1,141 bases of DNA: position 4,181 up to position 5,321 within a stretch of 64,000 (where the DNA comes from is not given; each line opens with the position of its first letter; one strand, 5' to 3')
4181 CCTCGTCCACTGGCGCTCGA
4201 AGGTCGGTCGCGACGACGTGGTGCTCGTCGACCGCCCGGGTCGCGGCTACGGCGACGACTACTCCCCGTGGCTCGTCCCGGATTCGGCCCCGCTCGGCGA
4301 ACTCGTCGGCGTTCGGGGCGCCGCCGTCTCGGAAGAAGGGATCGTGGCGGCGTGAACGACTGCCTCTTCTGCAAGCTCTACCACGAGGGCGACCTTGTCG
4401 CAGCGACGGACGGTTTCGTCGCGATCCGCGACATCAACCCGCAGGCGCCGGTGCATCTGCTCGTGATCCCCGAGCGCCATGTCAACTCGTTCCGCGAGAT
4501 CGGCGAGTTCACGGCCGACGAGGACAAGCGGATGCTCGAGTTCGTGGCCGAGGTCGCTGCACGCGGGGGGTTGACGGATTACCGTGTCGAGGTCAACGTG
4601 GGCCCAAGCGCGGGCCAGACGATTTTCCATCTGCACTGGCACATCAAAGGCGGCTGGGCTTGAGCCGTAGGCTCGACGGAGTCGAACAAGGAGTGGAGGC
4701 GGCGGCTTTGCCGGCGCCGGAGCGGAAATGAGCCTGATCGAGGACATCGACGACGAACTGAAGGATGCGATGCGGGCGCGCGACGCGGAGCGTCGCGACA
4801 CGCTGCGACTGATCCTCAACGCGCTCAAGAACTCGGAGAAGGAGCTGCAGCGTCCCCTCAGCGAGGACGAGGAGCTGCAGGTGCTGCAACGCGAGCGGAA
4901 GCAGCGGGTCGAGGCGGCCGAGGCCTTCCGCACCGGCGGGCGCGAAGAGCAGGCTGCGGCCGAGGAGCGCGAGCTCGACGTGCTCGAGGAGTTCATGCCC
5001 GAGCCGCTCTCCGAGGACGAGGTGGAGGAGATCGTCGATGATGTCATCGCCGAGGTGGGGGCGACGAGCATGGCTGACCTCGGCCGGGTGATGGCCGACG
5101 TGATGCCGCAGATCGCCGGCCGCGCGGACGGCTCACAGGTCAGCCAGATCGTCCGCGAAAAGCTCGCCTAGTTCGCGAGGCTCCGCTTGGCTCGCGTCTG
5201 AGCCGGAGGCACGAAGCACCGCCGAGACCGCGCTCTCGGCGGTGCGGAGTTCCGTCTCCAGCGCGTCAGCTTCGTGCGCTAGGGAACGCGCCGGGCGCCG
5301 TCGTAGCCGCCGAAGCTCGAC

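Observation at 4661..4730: A 70-nt intergenic element occurs three times in the window (copy A)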

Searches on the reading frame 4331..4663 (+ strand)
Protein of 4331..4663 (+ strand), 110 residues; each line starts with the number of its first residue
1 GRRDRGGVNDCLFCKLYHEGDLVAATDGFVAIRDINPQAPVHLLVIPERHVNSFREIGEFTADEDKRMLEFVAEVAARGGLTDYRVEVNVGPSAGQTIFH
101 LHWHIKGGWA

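Call 49: search_protein_families(library=pfam, proteins=[window:4331-4663:+])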
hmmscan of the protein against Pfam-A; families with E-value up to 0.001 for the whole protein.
window:4331-4663:+ (110 aa): 2 families
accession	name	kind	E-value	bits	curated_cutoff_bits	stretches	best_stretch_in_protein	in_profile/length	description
PF01230.28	HIT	-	1.7e-19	70.7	21.5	1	21-105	7-92/98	HIT domain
PF11969.13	DcpS_C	-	8.5e-17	62.1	24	1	11-105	2-99/114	Scavenger mRNA decapping enzyme C-term binding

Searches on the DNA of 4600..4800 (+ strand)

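Call 10: search_rna_families(source=window, start=4600, end=4800, threshold=evalue, max_evalue=10)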
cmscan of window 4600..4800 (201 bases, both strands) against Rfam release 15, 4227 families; matches with E-value up to 10: 2.
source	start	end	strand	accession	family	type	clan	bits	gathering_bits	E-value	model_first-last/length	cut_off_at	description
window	4651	4743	+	RF02139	HOXA11-AS1_3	Gene; lncRNA;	-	14.2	50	2.6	1-98/98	no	HOXA11 antisense RNA 1 conserved region 3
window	4612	4662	+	RF01872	MEG3_2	Gene; lncRNA;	-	13.7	60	1.5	50-105/105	no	Maternally expressed 3 conserved region 2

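Call 55: build_rna_model(alignment_id=A2, structure=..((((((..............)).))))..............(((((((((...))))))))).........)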
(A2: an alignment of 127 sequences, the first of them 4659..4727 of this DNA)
Model R1 built from alignment A2 (127 sequences, 73 columns); structure: as given.
model positions 69; base pairs 15; branch points 1; effective number of sequences 2.37; information 0.816 bits per position. Calibrated on 0.2 Mb of random sequence (short: E-values are rough).
structure used (alignment columns):
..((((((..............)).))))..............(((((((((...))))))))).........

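Call 56: search_with_rna_model(model_id=R1, source=window, filters=off, max_evalue=10, show_alignments=3)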
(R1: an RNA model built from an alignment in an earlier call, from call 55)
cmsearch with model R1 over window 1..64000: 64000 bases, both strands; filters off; matches with E-value up to 10: 135.
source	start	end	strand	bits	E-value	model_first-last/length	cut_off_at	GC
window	25577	25645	-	84.3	4.7e-16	1-69/69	no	0.74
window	50777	50845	+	83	8.8e-16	1-69/69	no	0.7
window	4659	4727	+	77.8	1.1e-14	1-69/69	no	0.68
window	29336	29398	+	20.1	0.017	1-69/69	no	0.71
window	13508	13572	+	18.3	0.04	1-69/69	no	0.69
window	28502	28554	-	15.5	0.15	1-69/69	no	0.66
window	52726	52789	-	15.4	0.16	1-69/69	no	0.7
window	18443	18484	+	14.9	0.21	1-69/69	no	0.76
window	41784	41836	-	14.5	0.25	1-69/69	no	0.83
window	52884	52944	-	13.8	0.36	1-69/69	no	0.72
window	13295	13369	-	13.4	0.43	1-69/69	no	0.73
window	54066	54132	-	13.2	0.48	1-69/69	no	0.79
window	60723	60796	-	12.5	0.68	1-69/69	no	0.69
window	15679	15739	-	12.4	0.71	1-69/69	no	0.72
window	24313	24371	+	12.2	0.75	1-69/69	no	0.73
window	4698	4718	-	8.9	3.8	40-60/69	no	0.86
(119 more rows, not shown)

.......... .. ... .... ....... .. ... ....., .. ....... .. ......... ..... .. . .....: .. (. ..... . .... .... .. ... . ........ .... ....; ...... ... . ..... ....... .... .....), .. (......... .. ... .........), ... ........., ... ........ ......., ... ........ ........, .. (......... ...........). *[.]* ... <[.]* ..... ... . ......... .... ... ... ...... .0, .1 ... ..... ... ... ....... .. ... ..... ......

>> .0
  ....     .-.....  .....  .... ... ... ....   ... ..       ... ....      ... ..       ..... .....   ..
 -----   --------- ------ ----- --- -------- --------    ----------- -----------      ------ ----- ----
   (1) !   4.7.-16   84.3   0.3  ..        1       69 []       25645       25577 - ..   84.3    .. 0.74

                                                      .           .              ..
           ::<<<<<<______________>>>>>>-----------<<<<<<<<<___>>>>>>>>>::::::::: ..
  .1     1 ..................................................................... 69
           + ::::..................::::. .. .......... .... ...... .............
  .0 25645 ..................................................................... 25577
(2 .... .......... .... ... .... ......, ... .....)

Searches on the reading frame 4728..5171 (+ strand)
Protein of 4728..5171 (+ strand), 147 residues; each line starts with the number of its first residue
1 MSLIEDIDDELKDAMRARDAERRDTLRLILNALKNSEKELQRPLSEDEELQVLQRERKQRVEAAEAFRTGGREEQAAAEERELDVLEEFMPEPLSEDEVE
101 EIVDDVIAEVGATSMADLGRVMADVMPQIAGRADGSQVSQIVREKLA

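Call 14: find_encoding_contigs(protein=window:4728-5171:+, flank=10000, max_places=6)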
Protein window:4728-5171:+ (147 aa): no gene with exactly this product is on record in the collection.

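Call 49: search_protein_families(library=pfam, proteins=[window:4728-5171:+])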
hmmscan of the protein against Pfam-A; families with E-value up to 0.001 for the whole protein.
window:4728-5171:+ (147 aa): 2 families
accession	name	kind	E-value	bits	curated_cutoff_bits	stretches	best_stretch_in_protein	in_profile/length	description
PF09424.15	YqeY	-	1.5e-49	168.2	27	1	5-146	2-143/143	Yqey-like protein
PF02637.23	GatB_Yqey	-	0.00017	21.9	27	1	71-146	73-148/148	GatB domain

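Call 69: find_related_loci(query=window:4728-5171:+, collection=metagenome_contigs, flank=2500)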
Query window:4728-5171:+ (147 aa) in metagenome_contigs; peptide patterns used: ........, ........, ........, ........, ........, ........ (x = any residue, [..] = any of these).
600 stretches matched a pattern (row limit reached: there are more); 375 encode a relative of the query (tblastn E <= 1e-3); the best 80 are kept; 80 distinct loci.
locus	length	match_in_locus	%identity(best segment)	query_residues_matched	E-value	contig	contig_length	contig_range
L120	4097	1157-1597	96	1-147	3e-88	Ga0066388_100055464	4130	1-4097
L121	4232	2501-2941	95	1-147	2e-87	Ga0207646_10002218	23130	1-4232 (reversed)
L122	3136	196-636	95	1-147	1e-85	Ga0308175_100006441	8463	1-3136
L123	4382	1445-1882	90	1-146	2e-81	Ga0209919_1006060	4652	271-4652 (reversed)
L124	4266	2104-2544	88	1-147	2e-81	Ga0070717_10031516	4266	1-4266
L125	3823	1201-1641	95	1-147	3e-80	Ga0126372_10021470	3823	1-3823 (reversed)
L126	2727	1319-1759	86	1-147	7e-80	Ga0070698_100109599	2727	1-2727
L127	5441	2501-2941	87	1-147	8e-79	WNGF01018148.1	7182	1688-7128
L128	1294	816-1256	87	1-147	8e-84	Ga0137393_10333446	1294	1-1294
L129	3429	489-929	87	1-147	2e-78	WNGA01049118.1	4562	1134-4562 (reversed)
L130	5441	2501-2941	95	1-147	1e-78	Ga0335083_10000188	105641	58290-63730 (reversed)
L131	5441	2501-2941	86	1-147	3e-78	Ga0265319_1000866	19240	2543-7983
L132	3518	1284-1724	93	1-147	2e-78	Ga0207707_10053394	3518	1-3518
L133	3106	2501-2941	95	1-147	3e-78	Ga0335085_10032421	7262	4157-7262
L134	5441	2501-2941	95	1-147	4e-78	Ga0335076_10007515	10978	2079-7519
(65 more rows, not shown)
